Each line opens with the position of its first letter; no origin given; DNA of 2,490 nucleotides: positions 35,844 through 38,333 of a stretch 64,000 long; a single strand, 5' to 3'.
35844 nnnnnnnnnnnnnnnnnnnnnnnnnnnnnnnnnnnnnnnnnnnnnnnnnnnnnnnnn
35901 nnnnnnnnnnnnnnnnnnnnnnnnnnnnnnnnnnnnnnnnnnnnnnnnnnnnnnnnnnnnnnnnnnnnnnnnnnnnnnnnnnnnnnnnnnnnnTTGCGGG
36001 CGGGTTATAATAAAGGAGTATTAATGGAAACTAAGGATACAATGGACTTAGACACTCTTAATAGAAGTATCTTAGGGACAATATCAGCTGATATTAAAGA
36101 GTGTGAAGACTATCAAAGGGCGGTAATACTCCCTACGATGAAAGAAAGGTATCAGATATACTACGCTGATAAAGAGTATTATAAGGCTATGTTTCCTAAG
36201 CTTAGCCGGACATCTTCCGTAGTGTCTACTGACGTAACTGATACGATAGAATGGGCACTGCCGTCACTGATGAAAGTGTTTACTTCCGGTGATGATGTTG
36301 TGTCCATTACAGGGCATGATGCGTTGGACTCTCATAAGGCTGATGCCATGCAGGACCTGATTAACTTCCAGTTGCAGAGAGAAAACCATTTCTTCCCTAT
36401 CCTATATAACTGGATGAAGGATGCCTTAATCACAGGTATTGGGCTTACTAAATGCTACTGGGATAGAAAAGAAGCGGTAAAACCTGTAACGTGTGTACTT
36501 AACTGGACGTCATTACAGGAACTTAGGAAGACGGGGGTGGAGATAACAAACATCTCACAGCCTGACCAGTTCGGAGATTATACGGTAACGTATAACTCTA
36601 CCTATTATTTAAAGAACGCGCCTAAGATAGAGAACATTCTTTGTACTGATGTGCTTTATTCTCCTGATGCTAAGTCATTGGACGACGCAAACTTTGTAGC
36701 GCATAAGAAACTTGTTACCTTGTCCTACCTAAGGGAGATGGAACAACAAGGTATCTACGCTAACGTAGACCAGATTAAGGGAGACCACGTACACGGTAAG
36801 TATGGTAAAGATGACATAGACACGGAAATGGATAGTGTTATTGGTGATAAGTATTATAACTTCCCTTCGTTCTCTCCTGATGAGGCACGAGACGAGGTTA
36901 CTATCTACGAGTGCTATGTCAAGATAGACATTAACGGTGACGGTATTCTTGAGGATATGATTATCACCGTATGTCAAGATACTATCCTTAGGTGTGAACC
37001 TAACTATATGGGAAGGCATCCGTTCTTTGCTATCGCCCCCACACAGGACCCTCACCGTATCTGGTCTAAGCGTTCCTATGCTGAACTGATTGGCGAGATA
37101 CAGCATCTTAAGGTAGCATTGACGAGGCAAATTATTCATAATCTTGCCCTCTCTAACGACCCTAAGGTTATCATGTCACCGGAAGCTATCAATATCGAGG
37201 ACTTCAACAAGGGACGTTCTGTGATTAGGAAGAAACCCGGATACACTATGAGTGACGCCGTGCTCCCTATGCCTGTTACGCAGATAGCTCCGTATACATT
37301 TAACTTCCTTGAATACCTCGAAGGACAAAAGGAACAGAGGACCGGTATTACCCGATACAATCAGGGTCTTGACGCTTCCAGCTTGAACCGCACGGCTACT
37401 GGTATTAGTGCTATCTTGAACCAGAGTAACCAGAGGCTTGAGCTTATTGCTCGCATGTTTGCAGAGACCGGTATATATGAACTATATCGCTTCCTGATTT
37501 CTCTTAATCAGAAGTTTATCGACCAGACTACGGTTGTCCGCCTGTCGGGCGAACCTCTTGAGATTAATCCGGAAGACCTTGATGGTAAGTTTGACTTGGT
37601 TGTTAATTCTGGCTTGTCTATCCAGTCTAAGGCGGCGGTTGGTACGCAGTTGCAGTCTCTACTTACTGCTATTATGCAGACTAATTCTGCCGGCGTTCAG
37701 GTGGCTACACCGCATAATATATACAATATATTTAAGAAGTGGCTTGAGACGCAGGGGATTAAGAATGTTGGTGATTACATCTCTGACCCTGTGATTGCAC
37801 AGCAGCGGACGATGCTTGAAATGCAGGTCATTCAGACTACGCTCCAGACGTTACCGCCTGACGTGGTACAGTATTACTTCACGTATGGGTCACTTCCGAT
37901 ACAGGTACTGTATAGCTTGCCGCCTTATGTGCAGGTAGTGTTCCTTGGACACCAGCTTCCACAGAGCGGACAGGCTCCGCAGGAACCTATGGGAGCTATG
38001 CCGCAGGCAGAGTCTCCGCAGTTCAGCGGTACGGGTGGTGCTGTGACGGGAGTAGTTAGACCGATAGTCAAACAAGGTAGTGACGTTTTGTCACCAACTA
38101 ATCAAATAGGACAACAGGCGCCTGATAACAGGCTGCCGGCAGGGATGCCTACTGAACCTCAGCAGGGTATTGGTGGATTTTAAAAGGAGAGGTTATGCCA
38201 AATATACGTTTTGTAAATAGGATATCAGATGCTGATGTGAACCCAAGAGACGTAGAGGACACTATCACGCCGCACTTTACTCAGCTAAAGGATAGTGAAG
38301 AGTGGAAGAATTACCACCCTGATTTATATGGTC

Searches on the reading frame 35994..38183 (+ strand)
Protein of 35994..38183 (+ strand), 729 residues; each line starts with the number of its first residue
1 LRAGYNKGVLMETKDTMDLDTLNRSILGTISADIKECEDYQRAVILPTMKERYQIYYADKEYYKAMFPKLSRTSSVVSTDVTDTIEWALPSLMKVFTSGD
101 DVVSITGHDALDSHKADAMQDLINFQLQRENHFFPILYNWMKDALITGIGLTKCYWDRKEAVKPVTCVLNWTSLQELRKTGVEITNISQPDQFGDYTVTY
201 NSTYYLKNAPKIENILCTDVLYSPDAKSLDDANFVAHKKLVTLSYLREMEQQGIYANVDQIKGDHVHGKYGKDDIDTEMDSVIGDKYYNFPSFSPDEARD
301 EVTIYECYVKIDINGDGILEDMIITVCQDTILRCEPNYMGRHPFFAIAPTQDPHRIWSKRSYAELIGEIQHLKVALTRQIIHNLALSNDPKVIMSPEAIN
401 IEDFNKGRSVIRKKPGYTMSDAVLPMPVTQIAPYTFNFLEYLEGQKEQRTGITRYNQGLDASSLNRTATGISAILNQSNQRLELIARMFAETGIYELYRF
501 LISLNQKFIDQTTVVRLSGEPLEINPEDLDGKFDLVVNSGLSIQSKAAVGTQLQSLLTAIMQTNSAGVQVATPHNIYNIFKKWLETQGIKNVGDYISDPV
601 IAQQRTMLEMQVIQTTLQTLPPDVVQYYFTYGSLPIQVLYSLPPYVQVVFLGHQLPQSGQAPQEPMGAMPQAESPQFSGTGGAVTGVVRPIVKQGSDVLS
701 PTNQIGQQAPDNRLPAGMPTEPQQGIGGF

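Call 11: search_protein_families(library=phrogs, proteins=[window:35994-38183:+], max_evalue=0.00001)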
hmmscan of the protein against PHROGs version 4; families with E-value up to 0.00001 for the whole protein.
window:35994-38183:+ (729 aa): 3 families
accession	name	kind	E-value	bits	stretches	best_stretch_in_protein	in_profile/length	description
phrog_1216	-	head and packaging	9.5e-117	392.3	1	20-620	10-615/714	portal protein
phrog_332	-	connector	1.9e-23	83.7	1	41-608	24-517/560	head-tail adaptor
phrog_156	-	head and packaging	8.9e-10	38.6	1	378-563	329-533/681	portal protein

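Call 15: search_dna_similar(query=window:35994-38183:+, collection=phages, mode=protein, max_rows=25)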
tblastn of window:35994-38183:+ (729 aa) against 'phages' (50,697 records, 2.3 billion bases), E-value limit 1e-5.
Records with a match: 728; places in all: 730; records where one place covers at least 80% of the query: 4.
Best place of each record, by identity: <60% 728.
By first word of the organism name: Pseudomonas 201; Escherichia 162; Vibrio 95; Klebsiella 29; Rhizobium 21; Erwinia 21; Salmonella 18; Pectobacterium 14; Caudoviricetes 12; Sulfitobacter 12; and 35 more.
By host as written in the record: - 84; Escherichia coli 80; Pseudomonas aeruginosa 78; Pseudomonas aeruginosa PAO1 27; Pseudomonas aeruginosa ATCC 27853 15; Klebsiella pneumoniae 14; Pseudomonas sp. 11; Vibrio breoganii 11; and 200 more.
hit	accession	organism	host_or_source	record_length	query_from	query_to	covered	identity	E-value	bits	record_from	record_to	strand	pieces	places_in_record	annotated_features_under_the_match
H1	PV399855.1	Vibrio phage Ph19S9E2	Vibrio parahaemolyticus vp19S9E2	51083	34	603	78%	28.3%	2e-46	184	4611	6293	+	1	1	record has no annotation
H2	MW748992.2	Vibrio phage vB_ValP_IME234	Vibrio alginolyticus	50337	34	603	78%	28.1%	6e-46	183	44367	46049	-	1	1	portal protein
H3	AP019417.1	Vibrio phage KIT05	Vibrio parahaemolyticus ATCC 17802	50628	34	603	78%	28.1%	6e-46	183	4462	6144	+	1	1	phage portal (connector) protein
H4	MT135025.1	Vibrio phage V07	Vibrio parahaemolyticus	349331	34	603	78%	28.1%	6e-46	183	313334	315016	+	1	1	hypothetical protein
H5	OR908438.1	Vibrio phage vB_ValC_WD615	Vibrio alginolyticus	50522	34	603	78%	28.1%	7e-46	183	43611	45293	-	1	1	portal protein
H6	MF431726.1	Vibrio phage vB_ValP_IME271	Vibrio alginolyticus IME271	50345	34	603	78%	28.1%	8e-46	183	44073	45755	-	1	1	portal protein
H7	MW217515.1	Vibrio phage VpJYP1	Vibrio parahaemolyticus CCTCC AB 2014205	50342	34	603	78%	28.1%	1e-45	182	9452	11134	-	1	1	portal protein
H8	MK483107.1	Vibrio phage vB_VpP_BA6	Vibrio parahaemolyticus 23201444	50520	34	603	78%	28.1%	1e-45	182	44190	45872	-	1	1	portal protein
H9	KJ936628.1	Vibrio phage VPp1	Vibrio parahaemolyticus VP 17802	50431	34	603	78%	27.9%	1e-45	182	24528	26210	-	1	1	portal protein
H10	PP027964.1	Vibrio phage VpP_43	Vibrio parahaemolyticus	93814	34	603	78%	27.9%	1e-45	182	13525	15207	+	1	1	record has no annotation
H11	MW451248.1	Vibrio phage VP506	Vibrio parahaemolyticus VP506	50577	34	603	78%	27.9%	5e-44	177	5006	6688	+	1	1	record has no annotation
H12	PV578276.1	Vibrio phage phivp506_24CJH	Vibrio parahaemolyticus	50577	34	603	78%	27.9%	5e-44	177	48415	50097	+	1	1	portal protein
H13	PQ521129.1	Photobacterium phage PhCF1.2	Photobacterium ganghwense CF1.2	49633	85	619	73%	29.2%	2e-53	206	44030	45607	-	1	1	portal protein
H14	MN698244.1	Pelagibacter phage HTVC106P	Candidatus Pelagibacter sp. HTCC7211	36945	85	604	71%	30.1%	1e-57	219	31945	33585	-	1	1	hypothetical protein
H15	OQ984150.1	Phage C72C1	-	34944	85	599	71%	29.8%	6e-53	204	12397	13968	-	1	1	portal protein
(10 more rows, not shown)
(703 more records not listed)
